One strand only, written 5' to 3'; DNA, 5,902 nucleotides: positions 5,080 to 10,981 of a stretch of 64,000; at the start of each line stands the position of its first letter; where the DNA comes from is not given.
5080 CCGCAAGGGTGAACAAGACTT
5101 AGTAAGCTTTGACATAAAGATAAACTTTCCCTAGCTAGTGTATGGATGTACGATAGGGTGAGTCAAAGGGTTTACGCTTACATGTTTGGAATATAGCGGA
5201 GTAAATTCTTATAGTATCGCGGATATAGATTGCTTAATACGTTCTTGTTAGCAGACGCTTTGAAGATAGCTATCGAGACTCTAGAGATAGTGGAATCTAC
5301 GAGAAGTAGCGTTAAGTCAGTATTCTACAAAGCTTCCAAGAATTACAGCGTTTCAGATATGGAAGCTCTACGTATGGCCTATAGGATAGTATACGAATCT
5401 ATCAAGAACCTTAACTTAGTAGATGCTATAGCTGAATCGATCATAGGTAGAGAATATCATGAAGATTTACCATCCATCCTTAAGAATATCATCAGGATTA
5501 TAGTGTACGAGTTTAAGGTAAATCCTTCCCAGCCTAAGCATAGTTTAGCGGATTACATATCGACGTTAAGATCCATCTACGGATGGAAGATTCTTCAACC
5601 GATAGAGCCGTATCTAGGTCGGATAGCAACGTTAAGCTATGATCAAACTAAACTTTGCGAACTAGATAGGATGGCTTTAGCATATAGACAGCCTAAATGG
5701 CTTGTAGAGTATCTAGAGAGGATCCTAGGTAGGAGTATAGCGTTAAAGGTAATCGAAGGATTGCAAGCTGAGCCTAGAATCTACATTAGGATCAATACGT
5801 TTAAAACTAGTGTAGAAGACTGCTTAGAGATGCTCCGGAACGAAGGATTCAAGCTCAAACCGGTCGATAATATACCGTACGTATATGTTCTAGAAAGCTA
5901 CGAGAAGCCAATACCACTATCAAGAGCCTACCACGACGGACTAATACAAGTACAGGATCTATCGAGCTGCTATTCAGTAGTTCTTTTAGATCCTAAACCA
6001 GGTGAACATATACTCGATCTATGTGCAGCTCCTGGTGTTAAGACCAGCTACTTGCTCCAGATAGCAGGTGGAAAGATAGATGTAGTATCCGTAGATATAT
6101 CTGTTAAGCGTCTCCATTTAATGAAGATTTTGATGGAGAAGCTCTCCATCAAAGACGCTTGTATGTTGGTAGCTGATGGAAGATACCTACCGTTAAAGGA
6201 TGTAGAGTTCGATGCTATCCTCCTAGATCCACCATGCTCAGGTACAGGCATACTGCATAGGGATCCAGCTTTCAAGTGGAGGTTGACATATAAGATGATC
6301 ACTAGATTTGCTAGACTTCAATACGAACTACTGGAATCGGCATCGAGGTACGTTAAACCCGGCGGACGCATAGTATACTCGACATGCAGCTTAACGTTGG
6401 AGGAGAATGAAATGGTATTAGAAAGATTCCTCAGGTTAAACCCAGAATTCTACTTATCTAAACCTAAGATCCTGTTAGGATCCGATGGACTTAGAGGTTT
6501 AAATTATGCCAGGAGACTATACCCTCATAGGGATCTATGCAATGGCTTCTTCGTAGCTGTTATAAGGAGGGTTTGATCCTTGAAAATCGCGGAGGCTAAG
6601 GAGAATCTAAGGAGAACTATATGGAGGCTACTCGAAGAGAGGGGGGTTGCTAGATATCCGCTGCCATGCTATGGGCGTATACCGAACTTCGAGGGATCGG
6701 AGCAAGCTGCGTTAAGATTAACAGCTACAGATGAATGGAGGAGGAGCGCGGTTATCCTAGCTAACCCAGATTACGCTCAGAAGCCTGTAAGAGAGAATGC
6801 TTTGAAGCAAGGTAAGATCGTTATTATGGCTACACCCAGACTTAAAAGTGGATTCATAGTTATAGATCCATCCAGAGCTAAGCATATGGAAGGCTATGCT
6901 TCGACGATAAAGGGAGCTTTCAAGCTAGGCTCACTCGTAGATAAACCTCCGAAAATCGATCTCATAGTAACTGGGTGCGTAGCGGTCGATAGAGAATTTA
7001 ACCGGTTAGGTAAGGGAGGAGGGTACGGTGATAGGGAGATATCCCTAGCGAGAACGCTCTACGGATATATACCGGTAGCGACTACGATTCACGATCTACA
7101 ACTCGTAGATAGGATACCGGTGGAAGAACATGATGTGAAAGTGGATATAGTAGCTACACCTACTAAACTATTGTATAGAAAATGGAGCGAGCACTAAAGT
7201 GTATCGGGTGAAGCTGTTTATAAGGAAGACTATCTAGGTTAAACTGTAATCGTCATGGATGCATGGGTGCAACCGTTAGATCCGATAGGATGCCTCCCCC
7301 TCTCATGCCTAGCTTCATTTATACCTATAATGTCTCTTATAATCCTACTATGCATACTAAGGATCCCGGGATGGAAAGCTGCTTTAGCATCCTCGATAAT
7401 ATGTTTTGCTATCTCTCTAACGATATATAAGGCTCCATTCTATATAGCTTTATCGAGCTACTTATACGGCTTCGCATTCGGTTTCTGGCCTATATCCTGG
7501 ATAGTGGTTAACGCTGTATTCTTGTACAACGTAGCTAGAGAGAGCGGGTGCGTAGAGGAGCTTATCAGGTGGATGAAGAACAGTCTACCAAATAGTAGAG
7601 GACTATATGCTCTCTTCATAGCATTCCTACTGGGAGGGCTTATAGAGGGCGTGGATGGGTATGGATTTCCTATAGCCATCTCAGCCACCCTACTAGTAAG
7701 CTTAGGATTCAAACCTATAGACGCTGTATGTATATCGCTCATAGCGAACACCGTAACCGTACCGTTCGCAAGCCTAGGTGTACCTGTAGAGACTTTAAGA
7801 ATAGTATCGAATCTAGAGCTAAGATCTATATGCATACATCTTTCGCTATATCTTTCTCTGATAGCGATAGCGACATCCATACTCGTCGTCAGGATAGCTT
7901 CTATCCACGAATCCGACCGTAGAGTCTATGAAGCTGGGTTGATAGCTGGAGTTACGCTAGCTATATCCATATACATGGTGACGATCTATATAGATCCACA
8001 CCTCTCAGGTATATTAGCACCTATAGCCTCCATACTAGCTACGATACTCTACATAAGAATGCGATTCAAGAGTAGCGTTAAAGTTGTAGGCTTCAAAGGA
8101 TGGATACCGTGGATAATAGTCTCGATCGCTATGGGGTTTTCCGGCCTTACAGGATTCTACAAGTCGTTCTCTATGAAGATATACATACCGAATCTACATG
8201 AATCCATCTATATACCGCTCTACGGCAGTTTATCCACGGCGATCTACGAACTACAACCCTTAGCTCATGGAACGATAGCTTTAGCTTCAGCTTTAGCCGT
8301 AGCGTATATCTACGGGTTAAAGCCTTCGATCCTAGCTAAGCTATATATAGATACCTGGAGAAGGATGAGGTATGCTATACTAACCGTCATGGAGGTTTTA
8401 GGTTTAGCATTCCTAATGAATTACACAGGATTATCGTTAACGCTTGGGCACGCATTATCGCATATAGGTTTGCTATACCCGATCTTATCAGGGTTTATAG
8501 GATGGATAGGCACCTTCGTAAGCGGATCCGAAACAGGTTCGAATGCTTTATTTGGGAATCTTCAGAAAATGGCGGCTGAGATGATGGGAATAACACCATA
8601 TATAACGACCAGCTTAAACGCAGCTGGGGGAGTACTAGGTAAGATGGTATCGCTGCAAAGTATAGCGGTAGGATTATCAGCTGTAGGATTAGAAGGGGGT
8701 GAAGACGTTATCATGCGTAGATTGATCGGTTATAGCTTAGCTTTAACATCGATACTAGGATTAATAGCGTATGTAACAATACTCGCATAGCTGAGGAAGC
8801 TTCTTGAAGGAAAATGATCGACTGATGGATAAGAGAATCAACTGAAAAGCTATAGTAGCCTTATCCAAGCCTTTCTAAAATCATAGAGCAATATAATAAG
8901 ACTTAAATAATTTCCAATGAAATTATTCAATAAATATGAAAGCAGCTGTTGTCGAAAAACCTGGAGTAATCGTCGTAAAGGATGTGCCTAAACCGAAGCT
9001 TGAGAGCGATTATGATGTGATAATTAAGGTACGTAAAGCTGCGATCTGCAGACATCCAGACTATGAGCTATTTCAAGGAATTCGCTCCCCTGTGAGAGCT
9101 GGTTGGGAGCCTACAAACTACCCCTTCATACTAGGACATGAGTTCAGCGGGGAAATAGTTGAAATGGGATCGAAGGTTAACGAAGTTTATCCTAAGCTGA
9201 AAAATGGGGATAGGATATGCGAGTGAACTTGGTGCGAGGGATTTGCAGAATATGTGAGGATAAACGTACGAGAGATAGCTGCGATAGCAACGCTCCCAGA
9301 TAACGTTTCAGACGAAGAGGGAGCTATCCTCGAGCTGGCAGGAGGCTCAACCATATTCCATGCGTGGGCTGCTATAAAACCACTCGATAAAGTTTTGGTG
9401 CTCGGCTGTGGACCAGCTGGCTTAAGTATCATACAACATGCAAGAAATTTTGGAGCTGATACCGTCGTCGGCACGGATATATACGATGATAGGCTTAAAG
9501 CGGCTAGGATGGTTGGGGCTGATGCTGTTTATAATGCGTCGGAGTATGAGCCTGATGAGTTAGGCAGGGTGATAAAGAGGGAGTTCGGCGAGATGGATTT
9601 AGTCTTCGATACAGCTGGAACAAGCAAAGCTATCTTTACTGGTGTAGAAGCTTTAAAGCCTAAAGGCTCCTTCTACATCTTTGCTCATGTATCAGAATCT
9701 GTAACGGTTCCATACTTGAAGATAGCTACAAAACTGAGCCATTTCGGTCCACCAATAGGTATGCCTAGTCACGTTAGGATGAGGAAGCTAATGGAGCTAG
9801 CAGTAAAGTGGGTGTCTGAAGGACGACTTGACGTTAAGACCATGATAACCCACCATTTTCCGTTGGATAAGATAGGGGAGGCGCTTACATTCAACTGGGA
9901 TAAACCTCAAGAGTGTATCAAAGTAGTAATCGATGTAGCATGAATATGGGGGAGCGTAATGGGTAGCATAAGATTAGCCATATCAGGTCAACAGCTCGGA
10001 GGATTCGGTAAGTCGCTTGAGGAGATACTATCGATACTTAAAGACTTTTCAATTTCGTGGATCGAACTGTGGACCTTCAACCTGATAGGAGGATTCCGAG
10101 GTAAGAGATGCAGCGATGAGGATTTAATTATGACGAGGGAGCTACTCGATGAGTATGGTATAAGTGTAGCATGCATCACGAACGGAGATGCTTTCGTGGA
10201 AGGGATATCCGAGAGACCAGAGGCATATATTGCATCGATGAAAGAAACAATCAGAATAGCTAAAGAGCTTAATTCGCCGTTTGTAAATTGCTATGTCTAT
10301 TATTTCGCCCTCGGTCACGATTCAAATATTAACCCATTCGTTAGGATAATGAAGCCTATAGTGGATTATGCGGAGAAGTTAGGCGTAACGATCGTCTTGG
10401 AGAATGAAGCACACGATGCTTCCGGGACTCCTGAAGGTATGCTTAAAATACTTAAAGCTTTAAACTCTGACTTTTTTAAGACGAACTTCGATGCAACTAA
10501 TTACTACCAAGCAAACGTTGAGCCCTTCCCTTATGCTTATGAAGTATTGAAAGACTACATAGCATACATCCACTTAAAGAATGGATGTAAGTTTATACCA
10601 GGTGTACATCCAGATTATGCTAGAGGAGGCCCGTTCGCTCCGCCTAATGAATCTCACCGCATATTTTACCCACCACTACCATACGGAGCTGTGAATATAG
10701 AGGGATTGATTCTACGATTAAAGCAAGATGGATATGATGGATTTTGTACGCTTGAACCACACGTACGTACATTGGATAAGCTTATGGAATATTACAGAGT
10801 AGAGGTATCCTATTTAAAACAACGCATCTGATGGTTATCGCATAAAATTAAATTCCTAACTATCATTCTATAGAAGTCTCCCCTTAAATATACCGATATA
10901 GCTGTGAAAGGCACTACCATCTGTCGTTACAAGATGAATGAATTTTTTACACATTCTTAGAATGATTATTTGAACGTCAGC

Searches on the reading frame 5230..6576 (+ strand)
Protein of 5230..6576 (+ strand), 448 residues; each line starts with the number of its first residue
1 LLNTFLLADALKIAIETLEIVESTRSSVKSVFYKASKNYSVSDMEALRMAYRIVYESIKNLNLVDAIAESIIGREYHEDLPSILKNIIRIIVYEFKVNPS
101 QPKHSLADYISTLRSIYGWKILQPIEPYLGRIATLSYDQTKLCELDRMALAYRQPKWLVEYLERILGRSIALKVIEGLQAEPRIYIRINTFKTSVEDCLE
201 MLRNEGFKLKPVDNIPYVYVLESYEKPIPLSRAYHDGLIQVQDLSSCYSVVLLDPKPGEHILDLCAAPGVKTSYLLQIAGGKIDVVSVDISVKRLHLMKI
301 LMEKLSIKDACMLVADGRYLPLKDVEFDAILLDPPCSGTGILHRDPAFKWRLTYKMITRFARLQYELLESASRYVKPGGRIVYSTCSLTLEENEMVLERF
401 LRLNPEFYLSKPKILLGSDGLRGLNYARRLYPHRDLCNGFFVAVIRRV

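Call 18: search_protein_families(library=pfam, proteins=[window:5230-6576:+], max_evalue=0.00001)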
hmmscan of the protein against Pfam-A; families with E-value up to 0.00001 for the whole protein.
window:5230-6576:+ (448 aa): 4 families
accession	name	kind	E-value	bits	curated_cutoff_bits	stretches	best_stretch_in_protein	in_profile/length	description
PF01189.24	Methyltr_RsmB-F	-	2.1e-51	174.9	27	1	251-445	2-198/199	16S rRNA methyltransferase RsmB/F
PF13847.12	Methyltransf_31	-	8.3e-10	39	27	1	256-389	2-114/145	Methyltransferase domain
PF22458.1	RsmF-B_ferredox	-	9.6e-10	38.9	27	1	155-222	2-68/74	Methyltr_RsmF/B-like, ferredoxin-like domain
PF17125.10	Methyltr_RsmF_N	-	8.6e-07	29.7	34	1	155-243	2-85/86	N-terminal domain of 16S rRNA methyltransferase RsmF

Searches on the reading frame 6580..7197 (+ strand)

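Call 18: search_protein_families(library=pfam, proteins=[window:6580-7197:+], max_evalue=0.00001)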
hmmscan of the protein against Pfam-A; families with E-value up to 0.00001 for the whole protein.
window:6580-7197:+ (205 aa): 1 family
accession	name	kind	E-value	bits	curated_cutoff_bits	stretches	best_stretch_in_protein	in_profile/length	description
PF01812.26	5-FTHF_cyc-lig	-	1.5e-30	107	27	1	7-194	1-186/186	5-formyltetrahydrofolate cyclo-ligase family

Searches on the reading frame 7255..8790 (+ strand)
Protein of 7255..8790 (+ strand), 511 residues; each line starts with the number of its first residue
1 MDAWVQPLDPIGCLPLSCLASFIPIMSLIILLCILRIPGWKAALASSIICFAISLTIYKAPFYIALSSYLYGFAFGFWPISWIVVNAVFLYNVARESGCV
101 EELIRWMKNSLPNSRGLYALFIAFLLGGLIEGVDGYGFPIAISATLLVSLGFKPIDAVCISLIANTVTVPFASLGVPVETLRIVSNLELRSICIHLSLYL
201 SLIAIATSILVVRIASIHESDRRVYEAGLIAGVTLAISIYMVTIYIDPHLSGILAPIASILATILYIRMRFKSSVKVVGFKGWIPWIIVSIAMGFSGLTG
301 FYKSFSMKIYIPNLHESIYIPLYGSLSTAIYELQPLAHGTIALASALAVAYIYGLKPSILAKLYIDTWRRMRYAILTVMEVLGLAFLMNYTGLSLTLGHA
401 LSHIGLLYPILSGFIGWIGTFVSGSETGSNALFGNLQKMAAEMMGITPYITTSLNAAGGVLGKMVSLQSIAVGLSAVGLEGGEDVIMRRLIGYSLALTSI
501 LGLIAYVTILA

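Call 18: search_protein_families(library=pfam, proteins=[window:7255-8790:+], max_evalue=0.00001)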
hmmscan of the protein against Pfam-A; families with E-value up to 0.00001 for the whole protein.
window:7255-8790:+ (511 aa): 1 family
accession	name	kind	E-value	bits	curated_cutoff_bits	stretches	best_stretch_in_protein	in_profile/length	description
PF02652.20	Lactate_perm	-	6e-95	319.4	27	1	16-507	1-521/522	L-lactate permease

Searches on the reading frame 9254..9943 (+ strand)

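Call 18: search_protein_families(library=pfam, proteins=[window:9254-9943:+], max_evalue=0.00001)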
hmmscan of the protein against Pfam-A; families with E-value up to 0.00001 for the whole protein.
window:9254-9943:+ (229 aa): 3 families
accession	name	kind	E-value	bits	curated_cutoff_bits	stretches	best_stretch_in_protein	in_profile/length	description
PF00107.32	ADH_zinc_N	-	1.1e-15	58.1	31.8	1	56-163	3-109/129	Zinc-binding dehydrogenase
PF16912.11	Glu_dehyd_C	-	4.1e-08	33.4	34.9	1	45-140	32-126/211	Glucose dehydrogenase C-terminus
PF13602.12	ADH_zinc_N_2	-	3.5e-06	28.4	27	1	88-211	2-120/134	Zinc-binding dehydrogenase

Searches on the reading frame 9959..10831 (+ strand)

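Call 18: search_protein_families(library=pfam, proteins=[window:9959-10831:+], max_evalue=0.00001)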
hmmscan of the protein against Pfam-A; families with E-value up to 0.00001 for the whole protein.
window:9959-10831:+ (290 aa): 1 family
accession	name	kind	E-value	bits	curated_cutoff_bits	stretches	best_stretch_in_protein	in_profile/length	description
PF01261.30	AP_endonuc_2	-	1.3e-25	91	31.1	1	28-287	5-247/249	Xylose isomerase-like TIM barrel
